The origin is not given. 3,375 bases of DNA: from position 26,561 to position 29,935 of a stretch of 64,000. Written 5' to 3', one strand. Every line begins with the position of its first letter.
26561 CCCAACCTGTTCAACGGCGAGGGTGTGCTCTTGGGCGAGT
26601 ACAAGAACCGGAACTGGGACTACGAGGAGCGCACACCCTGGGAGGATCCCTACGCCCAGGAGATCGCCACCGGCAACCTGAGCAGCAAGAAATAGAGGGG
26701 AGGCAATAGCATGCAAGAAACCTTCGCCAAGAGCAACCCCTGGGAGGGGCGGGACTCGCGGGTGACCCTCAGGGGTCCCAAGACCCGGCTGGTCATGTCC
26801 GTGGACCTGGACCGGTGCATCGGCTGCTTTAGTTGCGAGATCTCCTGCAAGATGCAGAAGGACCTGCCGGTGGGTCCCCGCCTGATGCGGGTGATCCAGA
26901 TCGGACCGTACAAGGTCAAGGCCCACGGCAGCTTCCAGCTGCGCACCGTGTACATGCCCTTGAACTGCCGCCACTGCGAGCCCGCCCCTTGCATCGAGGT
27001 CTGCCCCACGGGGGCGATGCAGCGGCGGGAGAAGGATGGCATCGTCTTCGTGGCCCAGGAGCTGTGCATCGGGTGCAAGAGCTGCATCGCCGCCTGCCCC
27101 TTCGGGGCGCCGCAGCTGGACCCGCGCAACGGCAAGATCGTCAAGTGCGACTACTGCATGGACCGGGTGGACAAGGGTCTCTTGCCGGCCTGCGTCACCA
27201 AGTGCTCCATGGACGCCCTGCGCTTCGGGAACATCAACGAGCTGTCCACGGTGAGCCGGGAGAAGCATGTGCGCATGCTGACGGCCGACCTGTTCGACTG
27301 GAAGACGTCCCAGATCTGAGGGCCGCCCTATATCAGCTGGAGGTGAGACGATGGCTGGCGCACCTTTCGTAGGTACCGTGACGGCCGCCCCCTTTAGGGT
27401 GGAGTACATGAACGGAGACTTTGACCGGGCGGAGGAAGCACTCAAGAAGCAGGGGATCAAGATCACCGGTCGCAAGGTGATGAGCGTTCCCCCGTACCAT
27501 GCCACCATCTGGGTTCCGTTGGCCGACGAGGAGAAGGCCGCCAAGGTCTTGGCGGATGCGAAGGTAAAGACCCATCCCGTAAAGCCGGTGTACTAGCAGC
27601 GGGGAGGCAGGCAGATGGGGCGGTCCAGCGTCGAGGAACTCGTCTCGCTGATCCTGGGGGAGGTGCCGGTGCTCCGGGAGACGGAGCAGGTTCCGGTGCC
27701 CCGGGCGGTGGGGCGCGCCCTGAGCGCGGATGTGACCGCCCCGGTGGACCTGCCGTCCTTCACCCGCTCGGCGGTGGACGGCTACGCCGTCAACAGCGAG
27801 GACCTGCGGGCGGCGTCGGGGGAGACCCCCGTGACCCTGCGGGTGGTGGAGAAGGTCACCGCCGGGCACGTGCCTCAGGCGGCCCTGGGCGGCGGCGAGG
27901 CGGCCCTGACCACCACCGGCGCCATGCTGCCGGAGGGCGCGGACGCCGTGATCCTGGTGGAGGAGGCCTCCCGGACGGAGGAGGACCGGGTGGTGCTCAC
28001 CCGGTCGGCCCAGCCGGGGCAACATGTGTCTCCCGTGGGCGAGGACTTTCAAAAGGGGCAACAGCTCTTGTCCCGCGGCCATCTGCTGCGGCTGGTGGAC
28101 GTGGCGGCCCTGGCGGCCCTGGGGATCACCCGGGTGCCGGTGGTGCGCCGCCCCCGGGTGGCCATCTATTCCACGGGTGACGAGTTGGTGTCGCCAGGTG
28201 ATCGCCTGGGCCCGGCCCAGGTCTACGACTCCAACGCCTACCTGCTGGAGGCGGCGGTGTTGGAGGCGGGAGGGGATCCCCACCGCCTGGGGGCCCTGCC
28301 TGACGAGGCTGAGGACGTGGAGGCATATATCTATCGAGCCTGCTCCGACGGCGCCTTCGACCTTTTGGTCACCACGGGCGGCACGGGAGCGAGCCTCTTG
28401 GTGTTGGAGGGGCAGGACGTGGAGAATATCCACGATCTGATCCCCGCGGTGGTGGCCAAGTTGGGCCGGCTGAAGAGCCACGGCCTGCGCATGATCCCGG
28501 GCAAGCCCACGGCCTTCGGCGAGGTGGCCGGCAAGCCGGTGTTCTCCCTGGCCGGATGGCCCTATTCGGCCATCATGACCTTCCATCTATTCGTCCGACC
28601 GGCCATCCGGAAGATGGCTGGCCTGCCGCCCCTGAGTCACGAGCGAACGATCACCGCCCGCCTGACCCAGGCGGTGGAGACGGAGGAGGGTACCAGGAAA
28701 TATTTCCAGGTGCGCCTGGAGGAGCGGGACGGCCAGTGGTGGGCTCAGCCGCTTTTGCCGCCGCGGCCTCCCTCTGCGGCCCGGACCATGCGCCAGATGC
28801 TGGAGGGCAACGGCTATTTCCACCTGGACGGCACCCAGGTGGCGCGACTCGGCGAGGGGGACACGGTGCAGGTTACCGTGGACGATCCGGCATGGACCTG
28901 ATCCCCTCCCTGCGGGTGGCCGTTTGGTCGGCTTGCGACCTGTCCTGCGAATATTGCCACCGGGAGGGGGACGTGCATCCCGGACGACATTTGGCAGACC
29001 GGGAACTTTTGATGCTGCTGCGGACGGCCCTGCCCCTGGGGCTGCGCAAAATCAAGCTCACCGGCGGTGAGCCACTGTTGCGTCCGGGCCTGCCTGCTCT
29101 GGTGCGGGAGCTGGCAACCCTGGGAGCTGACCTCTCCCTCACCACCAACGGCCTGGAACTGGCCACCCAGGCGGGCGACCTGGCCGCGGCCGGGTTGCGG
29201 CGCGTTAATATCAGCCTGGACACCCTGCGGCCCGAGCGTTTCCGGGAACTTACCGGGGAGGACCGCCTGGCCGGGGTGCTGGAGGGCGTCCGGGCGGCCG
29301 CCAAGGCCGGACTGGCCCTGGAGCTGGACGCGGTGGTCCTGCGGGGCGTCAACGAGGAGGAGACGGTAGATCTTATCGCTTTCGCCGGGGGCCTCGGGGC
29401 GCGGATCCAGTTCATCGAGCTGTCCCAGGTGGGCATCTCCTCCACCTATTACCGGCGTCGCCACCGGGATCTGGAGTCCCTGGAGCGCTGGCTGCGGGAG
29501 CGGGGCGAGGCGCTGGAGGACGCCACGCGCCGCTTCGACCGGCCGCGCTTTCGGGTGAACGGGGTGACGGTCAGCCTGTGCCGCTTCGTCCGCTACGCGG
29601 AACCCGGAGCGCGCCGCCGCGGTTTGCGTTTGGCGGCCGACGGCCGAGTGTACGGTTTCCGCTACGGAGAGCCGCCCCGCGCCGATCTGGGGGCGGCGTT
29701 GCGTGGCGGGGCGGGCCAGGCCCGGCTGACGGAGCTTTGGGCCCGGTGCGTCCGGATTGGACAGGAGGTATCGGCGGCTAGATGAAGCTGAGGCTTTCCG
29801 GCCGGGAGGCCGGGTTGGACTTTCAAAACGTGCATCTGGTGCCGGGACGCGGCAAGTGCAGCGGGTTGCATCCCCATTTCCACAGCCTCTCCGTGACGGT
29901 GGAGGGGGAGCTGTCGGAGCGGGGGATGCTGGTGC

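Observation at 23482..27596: Cytoplasmic molybdoenzyme whose third subunit is an HdrB-like CCG-domain protein rather than a membrane anchor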

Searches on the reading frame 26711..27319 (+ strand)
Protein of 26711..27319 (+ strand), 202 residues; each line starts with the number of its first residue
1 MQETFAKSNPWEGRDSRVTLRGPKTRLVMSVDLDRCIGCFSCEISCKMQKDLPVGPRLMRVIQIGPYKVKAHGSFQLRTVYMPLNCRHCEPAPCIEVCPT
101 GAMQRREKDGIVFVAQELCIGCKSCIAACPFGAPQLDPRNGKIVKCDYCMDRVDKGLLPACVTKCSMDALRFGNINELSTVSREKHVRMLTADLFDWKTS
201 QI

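Call 8: search_protein_families(library=pfam, proteins=[window:26711-27319:+], max_evalue=0.01)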
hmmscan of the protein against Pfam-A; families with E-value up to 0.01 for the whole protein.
window:26711-27319:+ (202 aa): 12 families
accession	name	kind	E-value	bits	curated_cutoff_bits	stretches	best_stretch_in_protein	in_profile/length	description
PF13247.11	Fer4_11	-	1e-26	93.4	26.2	1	79-174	3-99/100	4Fe-4S dicluster domain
PF12838.12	Fer4_7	-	2.8e-12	47.3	27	2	85-133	1-52/52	4Fe-4S dicluster domain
PF13237.11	Fer4_10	-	5.1e-12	46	25.5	3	81-130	4-53/53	4Fe-4S dicluster domain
PF12837.12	Fer4_6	-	2.3e-11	43.5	25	2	112-134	2-24/24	4Fe-4S binding domain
PF13187.11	Fer4_9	-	1.2e-10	41.6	27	3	85-132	1-50/52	4Fe-4S dicluster domain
PF00037.32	Fer4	-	1.8e-08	34.2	21.1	1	115-134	4-23/24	4Fe-4S binding domain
PF12797.12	Fer4_2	-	7.4e-08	32.3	24.5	2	111-131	2-22/22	4Fe-4S binding domain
PF25160.1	LdpA_Fe-S-bd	-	7.1e-07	29.4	27.6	1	91-132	6-41/49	LdpA Fe-S cluster-binding domain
PF12800.12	Fer4_4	-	3.6e-05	24.2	24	1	117-132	2-17/17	4Fe-4S binding domain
PF12798.12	Fer4_3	-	0.00021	22.3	27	0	119-133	1-15/15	4Fe-4S binding domain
PF14697.11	Fer4_21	-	0.00029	21.3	35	1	85-131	7-53/59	4Fe-4S dicluster domain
PF13484.11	Fer4_16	-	0.0034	18.6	30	0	85-106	1-20/66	4Fe-4S double cluster binding domain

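Call 9: search_protein_families(library=ncbifam, proteins=[window:26711-27319:+], max_evalue=0.01)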
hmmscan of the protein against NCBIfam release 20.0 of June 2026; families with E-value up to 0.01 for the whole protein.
window:26711-27319:+ (202 aa): 59 families (the best 25 are shown)
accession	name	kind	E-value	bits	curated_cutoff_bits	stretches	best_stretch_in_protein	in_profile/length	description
TIGR02951.1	DMSO_dmsB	equivalog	6.1e-50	169.4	214.1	1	31-179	6-157/161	DMSO/selenate family reductase complex B subunit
NF011569.0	PRK14993.1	equivalog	4.8e-37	127.7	416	1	23-178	40-191/244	tetrathionate reductase subunit TtrB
TIGR03149.1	cyt_nit_nrfC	equivalog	1.2e-33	116.4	377.6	1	24-182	36-192/225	cytochrome c nitrite reductase Fe-S protein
NF045797.1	DsrO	equivalog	1.2e-30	106.7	200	1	24-181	41-209/235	sulfate reduction electron transfer complex DsrMKJOP subunit DsrO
NF041715.1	arsenate_red_ArrB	equivalog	1.2e-29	103.5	450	2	26-135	2-105/233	arsenate respiratory reductase iron-sulfur subunit ArrB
NF038355.1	FDH3_beta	equivalog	1.4e-29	103.4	240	2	26-149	2-121/180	formate dehydrogenase FDH3 subunit beta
NF009408.0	PRK12769.1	equivalog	3.2e-28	98.2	1003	1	31-200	7-172/659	formate-dependent uric acid utilization protein AegA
TIGR03478.1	DMSO_red_II_bet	subfamily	4e-28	98.3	480.7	2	80-177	125-222/321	DMSO reductase family type II enzyme, iron-sulfur subunit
NF008134.0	PRK10882.1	equivalog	9.5e-28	97.2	263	1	75-182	102-215/329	hydrogenase 2 operon protein HybA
TIGR01582.1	FDH-beta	equivalog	3.7e-27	95.2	334.7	1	23-184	18-191/283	formate dehydrogenase subunit beta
NF045715.1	sulf_resp_HmcB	equivalog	1.2e-25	90.2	420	1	26-185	36-208/307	sulfate respiration complex iron-sulfur protein HmcB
NF042979.1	EthbenzDh_ebdB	equivalog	7.7e-25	87.5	740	2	80-178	147-245/354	ethylbenzene dehydrogenase subunit beta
NF007658.0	PRK10330.1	equivalog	6e-22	78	260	2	30-134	6-104/181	electron transport protein HydN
NF041782.1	mnquin_red_QrcC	equivalog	1.4e-21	77.2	400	1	29-134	3-116/239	menaquinone reductase iron-sulfur cluster-binding subunit QrcC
NF007382.0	PRK09898.1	equivalog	4.4e-21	75.4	213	1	27-154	59-191/208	ferredoxin-like protein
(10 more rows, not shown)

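Call 65: search_solved_structures(query=window:26711-27319:+, max_evalue=1e-15)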
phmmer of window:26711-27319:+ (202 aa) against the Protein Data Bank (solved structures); distinct sequences matched with E-value up to 1e-15: 17.
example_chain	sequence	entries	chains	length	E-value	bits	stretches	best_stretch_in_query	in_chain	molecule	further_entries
2vpw_B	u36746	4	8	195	4e-31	111.5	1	26-177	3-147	NRFC PROTEIN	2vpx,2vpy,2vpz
4ydd_B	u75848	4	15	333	1.8e-28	102.8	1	80-180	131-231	DMSO reductase family type II enzyme, iron-sulfur subunit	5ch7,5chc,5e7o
6cz7_B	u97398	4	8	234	9.5e-28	100.5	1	26-134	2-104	4Fe-4S ferredoxin, iron-sulfur binding domain protein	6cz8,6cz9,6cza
2ivf_B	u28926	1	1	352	3.9e-25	92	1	81-179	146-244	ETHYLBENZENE DEHYDROGENASE BETA-SUBUNIT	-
1kqf_B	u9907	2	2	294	6.8e-24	87.9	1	21-186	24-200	FORMATE DEHYDROGENASE, NITRATE-INDUCIBLE, IRON-SULFUR SUBUNIT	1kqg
8rc8_B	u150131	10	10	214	2.9e-22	82.6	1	30-184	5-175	Formate dehydrogenase, beta subunit, putative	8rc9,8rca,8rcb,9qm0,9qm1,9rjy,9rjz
30gj_B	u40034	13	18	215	3e-22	82.6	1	30-184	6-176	Formate dehydrogenase, beta subunit, putative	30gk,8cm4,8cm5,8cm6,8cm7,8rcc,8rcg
6sdr_B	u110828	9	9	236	4e-22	82.2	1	30-184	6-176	Formate dehydrogenase, beta subunit, putative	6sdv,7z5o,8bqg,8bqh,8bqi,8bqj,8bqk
1q16_B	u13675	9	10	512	1.4e-20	77.1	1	79-166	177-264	Respiratory nitrate reductase 1 beta chain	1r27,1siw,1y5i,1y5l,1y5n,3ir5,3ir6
9mqx_E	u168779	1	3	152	3.6e-20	75.8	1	28-179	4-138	Fe-S-cluster-containing hydrogenase subunit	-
1y4z_B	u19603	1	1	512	6.4e-20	74.9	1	79-166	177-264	Respiratory nitrate reductase 1 beta chain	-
3egw_B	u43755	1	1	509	7.3e-20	74.7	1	79-166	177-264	Respiratory nitrate reductase 1 beta chain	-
7qv7_B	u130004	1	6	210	5.4e-19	71.9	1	33-139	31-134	Hydrogen dependent carbon dioxide reductase subunit HycB4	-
1h0h_B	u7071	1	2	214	4.7e-18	68.8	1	31-184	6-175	FORMATE DEHYDROGENASE SUBUNIT BETA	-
9vap_B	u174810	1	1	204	8.3e-18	68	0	31-151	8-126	4Fe-4S dicluster domain-containing protein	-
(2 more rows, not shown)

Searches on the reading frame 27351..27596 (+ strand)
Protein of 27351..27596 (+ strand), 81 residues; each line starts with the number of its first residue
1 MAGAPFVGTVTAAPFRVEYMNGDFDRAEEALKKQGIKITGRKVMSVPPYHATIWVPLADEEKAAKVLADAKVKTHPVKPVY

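Call 8: search_protein_families(library=pfam, proteins=[window:27351-27596:+], max_evalue=0.01)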
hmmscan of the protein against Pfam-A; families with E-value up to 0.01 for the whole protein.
window:27351-27596:+ (81 aa): 0 families

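Call 9: search_protein_families(library=ncbifam, proteins=[window:27351-27596:+], max_evalue=0.01)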
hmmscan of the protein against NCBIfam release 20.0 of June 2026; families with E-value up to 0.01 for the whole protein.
window:27351-27596:+ (81 aa): 0 families

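Call 49: find_homologous_proteins(query=window:27351-27596:+, max_evalue=0.001)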
Query window:27351-27596:+ (81 aa): 6 proteins with E <= 0.001 among 8 candidates.
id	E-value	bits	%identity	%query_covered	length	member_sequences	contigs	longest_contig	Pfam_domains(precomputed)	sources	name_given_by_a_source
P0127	1.1e-46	174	100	100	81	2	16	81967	-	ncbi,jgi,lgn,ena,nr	ncbi:MAG: hypothetical protein M0Z27_07055 [Thermaerobacter sp.]|jgi:hypothetical protein|nr:hypothe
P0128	9.3e-31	123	76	100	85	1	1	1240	-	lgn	-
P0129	2.3e-26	109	68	100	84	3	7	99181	-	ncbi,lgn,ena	-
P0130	3.1e-26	109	69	100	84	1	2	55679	-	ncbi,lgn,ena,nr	ncbi:MAG: hypothetical protein M0Z53_11400 [Thermaerobacter sp.]|nr:hypothetical protein [Thermaerob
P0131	3.6e-25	105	67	100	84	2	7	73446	-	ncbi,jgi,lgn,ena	jgi:hypothetical protein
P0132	1.7e-24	103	65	100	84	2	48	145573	-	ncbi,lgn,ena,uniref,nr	ncbi:MAG: hypothetical protein M1294_13395 [Firmicutes bacterium]|uniref:SPOR domain-containing prot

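Call 55: predict_structure(alignment_id=A2)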
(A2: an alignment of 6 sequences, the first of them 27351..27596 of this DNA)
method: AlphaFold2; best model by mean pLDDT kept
length: 81 residues; sequences in the alignment: 6
mean_pLDDT: 69.3   pTM: 0.56
mean pLDDT of the five models: 69.3, 67.9, 67.9, 66.2, 62.5
residues with pLDDT >= 90: 0; 70-90: 51; 50-70: 17; < 50: 13
segments of 3 or more residues with pLDDT < 50: 1-9, 78-81
pLDDT, mean of each block of 10 residues (from residue 1): 42 73 77 80 69 79 79 59 46
secondary structure, 60 per line:
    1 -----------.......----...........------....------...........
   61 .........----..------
elements in order: E12-18 H23-33 E40-43 E50-56 H57-69

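Call 58: fold_search(model_id=the predicted structure, library=pdb)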
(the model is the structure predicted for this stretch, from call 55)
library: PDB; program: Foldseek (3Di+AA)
matches with E <= 10: 1845; with E <= 0.001: 1
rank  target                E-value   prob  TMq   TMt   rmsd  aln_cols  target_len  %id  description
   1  3ab4_A                9.7e-04  1.00  0.63  0.15   2.3        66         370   18  Crystal structure of feedback inhibition resistant mutant of aspartate kinase from Corynebacterium glutamicum in compl (released 2010-06-23)
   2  6mx1_A                1.7e-03  1.00  0.64  0.35   3.1        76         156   20  The crystal structure of the regulatory domain of aspartokinase in the bifunctional aspartokinase/homoserine dehydroge (released 2018-11-07)
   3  6mx1_B                1.8e-03  1.00  0.66  0.36   2.9        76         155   20  The crystal structure of the regulatory domain of aspartokinase in the bifunctional aspartokinase/homoserine dehydroge (released 2018-11-07)
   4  3ab4_K                1.9e-03  1.00  0.64  0.15   2.4        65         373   18  Crystal structure of feedback inhibition resistant mutant of aspartate kinase from Corynebacterium glutamicum in compl (released 2010-06-23)
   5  2qmw_B                2.0e-03  1.00  0.57  0.22   3.2        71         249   14  The crystal structure of the prephenate dehydratase (PDT) from Staphylococcus aureus subsp. aureus Mu50 (released 2007-08-07)
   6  3ab4_G                2.2e-03  1.00  0.63  0.16   2.9        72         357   18  Crystal structure of feedback inhibition resistant mutant of aspartate kinase from Corynebacterium glutamicum in compl (released 2010-06-23)
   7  1sc6_B                2.2e-03  1.00  0.50  0.14   4.2        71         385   11  Crystal Structure of W139G D-3-Phosphoglycerate dehydrogenase complexed with NAD+ (released 2005-02-22)
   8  3ab4_M                2.5e-03  1.00  0.63  0.15   2.4        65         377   18  Crystal structure of feedback inhibition resistant mutant of aspartate kinase from Corynebacterium glutamicum in compl (released 2010-06-23)
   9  3ab2_K                2.6e-03  1.00  0.60  0.15   3.0        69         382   22  Crystal structure of aspartate kinase from Corynebacterium glutamicum in complex with threonine (released 2010-06-23)
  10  3ab2_O                2.8e-03  1.00  0.62  0.15   2.7        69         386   19  Crystal structure of aspartate kinase from Corynebacterium glutamicum in complex with threonine (released 2010-06-23)
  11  3ab2_E                2.8e-03  1.00  0.62  0.15   2.8        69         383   19  Crystal structure of aspartate kinase from Corynebacterium glutamicum in complex with threonine (released 2010-06-23)
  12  9vp8                  2.8e-03  1.00  0.61  0.40   2.4        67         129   18  Crystal structure of YdjB from Salmonella enterica subsp. enterica serovar Typhi (released 2025-10-22)
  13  2zho_E                2.8e-03  1.00  0.61  0.35   3.2        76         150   16  Crystal structure of the regulatory subunit of aspartate kinase from Thermus thermophilus (ligand free form) (released 2009-02-17)
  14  3ab2_C                2.8e-03  1.00  0.58  0.14   3.1        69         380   22  Crystal structure of aspartate kinase from Corynebacterium glutamicum in complex with threonine (released 2010-06-23)
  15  2re1_A                3.0e-03  1.00  0.63  0.37   3.1        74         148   12  Crystal structure of aspartokinase alpha and beta subunits (released 2007-10-09)
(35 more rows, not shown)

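Call 91: search_protein_representatives(alignment_id=A2)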
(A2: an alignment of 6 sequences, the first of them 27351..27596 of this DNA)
Query: 6 sequences, 84 profile positions. Proteins with E-value up to 0.001 (for the whole library): 14; up to 1e-10: 4; up to 1e-30: 1. The best 14 are listed.
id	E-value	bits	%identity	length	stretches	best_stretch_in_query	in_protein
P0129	2.4e-49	181.6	-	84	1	1-84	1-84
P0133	1.2e-15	73.7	-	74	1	7-84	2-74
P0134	3.9e-12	62.4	-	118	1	13-81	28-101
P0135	9.7e-11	57.9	-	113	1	5-82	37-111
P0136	4.5e-08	49.4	-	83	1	6-76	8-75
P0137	5.3e-08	49.1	-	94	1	12-84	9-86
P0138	9.6e-08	48.3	-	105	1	19-84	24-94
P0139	2.4e-07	47.0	-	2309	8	13-64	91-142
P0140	5.6e-07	45.8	-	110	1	8-84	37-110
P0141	1.7e-06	44.3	-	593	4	3-46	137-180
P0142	1.7e-05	41.1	-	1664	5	32-72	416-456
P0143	1.7e-05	41.1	-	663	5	3-47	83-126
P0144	2.9e-05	40.3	-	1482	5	3-42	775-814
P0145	4.4e-04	36.6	-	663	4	7-84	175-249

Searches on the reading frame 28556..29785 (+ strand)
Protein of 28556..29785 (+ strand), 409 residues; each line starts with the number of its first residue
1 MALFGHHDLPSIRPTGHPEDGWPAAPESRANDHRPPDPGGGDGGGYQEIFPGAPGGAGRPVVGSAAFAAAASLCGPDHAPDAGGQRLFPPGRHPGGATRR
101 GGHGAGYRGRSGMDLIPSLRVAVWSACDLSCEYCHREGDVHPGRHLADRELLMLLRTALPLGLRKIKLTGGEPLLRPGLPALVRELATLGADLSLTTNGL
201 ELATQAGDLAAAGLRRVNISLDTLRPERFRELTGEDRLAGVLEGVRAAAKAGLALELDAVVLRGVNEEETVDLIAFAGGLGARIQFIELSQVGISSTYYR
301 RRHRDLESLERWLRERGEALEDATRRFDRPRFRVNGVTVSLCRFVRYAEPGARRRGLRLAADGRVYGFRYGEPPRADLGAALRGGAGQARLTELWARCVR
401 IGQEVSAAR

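Call 11: search_protein_families(library=pfam, proteins=[window:28556-29785:+], max_evalue=0.001)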
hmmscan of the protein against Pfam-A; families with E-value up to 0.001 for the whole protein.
window:28556-29785:+ (409 aa): 1 family
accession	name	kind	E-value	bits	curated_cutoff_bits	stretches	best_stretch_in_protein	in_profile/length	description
PF04055.27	Radical_SAM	-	1.8e-26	93.8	29.5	1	125-276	5-165/166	Radical SAM superfamily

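Call 20: search_protein_families(library=ncbifam, proteins=[window:28556-29785:+], max_evalue=0.001)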
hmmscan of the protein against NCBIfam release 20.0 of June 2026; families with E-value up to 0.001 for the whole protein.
window:28556-29785:+ (409 aa): 38 families (the best 25 are shown)
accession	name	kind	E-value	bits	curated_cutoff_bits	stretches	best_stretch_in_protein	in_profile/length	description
TIGR02668.1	moaA_archaeal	equivalog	8.2e-59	199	325.25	1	116-400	9-296/303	GTP 3',8-cyclase MoaA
NF001199.0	PRK00164.2-1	equivalog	1.6e-54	185.2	231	1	116-400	11-299/308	GTP 3',8-cyclase MoaA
TIGR02666.1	moaA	equivalog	7.1e-53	179.7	284.05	1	118-396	11-304/336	GTP 3',8-cyclase MoaA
NF045646.2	rSAM_Se_TrsS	equivalog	1.3e-17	63.5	490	1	123-292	92-266/441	radical SAM (seleno)protein TrsS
TIGR04055.1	rSAM_NirJ2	equivalog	5.2e-16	59.1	500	1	125-284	8-168/326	putative heme d1 biosynthesis radical SAM protein NirJ2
TIGR02109.1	PQQ_syn_pqqE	equivalog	5.8e-15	55.1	381.35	1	125-292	15-182/358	pyrroloquinoline quinone biosynthesis protein PqqE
NF038283.1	viperin_w_prok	equivalog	5.7e-14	51.9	180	1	123-231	8-124/281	viperin family antiviral radical SAM protein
TIGR04303.1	GeoRSP_rSAM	equivalog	9.5e-14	51.7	400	1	121-289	9-177/325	GeoRSP system radical SAM/SPASM protein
TIGR04347.1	pseudo_SAM_Halo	equivalog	1e-13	51.4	525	1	122-278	40-203/390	TIGR04347 family pseudo-SAM/SPASM protein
NF045702.1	rSAM_GDGT_ether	equivalog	1.1e-13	50.7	450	1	121-280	90-256/486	tetraether lipid synthase Tes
TIGR02495.1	NrdG2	equivalog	5e-13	48.8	131.15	1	121-274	19-176/193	anaerobic ribonucleoside-triphosphate reductase activating protein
TIGR04317.1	W_rSAM_matur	equivalog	6.5e-13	48.5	380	1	120-249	7-137/349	tungsten cofactor oxidoreductase radical SAM maturase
TIGR04466.1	rSAM_BlsE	equivalog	1.3e-12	47.8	400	1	123-261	9-147/327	cytosylglucuronate decarboxylase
TIGR04251.1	SCM_rSAM_ScmF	equivalog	2e-12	47.2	400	1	126-284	13-176/353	SynChlorMet cassette radical SAM/SPASM protein ScmF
NF049973.1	radical_Rv1681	equivalog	4.4e-12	45.6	380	1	126-277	81-234/326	Rv1681 family radical SAM protein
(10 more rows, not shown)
